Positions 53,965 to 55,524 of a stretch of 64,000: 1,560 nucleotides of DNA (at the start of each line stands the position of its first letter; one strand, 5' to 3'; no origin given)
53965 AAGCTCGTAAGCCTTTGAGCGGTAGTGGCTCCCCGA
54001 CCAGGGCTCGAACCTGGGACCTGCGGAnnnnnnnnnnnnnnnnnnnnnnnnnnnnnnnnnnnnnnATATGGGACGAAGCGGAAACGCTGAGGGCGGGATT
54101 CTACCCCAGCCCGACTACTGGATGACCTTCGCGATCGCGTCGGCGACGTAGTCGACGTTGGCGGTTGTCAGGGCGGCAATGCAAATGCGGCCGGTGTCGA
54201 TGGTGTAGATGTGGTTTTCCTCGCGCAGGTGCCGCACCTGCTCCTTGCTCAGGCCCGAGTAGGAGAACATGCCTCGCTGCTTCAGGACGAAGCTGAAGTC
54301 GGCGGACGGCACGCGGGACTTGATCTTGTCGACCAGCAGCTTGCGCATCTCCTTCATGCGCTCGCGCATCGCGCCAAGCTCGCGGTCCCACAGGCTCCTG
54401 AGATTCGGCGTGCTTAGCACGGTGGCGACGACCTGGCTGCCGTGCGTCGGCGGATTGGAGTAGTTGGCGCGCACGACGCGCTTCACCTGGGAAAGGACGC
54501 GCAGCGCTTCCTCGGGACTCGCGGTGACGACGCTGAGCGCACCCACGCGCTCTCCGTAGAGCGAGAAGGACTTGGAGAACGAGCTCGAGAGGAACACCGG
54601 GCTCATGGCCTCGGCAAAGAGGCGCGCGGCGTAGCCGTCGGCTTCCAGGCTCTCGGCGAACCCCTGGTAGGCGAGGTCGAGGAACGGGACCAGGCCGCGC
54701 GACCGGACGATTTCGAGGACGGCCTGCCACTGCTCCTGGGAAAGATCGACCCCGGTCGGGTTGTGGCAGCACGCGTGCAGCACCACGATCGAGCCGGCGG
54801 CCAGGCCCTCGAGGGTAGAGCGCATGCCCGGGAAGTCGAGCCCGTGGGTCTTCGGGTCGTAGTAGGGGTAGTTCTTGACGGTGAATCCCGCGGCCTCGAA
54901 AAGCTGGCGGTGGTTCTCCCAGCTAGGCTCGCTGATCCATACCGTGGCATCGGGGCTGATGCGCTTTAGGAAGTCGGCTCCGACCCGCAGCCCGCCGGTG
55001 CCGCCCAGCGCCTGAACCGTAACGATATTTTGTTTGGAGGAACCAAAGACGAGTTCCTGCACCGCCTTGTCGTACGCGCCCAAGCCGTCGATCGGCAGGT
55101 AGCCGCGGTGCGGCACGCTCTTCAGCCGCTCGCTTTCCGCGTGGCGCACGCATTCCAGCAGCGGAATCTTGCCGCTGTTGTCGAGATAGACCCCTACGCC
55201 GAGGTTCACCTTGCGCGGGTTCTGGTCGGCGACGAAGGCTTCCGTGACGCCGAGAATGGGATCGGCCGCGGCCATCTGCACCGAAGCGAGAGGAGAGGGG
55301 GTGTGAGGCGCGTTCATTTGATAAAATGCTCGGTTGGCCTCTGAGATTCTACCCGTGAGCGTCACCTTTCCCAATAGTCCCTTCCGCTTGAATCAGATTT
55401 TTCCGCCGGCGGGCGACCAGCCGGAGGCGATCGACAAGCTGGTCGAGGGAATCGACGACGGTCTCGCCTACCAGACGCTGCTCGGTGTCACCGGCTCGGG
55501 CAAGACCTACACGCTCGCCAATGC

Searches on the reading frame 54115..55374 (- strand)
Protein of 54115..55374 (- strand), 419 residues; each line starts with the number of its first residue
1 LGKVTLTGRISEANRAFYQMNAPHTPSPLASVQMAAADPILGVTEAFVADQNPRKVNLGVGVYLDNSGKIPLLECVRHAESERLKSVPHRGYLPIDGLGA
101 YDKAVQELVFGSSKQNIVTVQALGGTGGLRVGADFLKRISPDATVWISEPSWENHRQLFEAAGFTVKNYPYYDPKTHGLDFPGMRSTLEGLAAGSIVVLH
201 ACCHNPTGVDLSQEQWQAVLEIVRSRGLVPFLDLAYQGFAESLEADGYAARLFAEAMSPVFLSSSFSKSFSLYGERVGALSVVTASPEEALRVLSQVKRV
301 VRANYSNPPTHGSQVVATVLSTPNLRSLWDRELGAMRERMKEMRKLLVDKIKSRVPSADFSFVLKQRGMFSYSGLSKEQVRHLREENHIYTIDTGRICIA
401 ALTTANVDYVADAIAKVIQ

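Call 14: find_encoding_contigs(protein=window:54115-55374:-, flank=10000, max_places=10)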
Protein window:54115-55374:- (419 aa): no gene with exactly this product is on record in the collection.

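Call 50: find_related_loci(query=window:54115-55374:-, collection=metagenome_contigs, flank=10000)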
Query window:54115-55374:- (419 aa) in metagenome_contigs; peptide patterns used: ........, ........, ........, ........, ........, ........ (x = any residue, [..] = any of these).
566 stretches matched a pattern; 443 encode a relative of the query (tblastn E <= 1e-3); the best 80 are kept; 80 distinct loci.
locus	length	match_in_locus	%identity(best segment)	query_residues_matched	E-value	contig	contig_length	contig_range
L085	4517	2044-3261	91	14-419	0e+0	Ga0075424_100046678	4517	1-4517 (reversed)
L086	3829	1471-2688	92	14-419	0e+0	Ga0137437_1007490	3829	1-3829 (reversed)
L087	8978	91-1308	92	13-418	0e+0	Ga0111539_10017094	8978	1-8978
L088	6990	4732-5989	91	1-419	0e+0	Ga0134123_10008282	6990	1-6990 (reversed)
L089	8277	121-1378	91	1-419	0e+0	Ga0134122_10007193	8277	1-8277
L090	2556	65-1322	91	1-419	0e+0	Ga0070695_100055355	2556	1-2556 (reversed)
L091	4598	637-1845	91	17-419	0e+0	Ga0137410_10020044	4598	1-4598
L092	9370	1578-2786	89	17-419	0e+0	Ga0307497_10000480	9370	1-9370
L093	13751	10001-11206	89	17-418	0e+0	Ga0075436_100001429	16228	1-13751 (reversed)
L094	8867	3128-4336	81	17-419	0e+0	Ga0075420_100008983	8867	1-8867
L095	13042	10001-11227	76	20-419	0e+0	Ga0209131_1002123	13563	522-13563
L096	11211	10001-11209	80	17-419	0e+0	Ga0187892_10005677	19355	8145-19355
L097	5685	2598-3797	81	20-419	0e+0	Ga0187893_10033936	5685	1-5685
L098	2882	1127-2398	76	1-419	0e+0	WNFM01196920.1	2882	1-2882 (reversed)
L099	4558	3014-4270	76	1-419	0e+0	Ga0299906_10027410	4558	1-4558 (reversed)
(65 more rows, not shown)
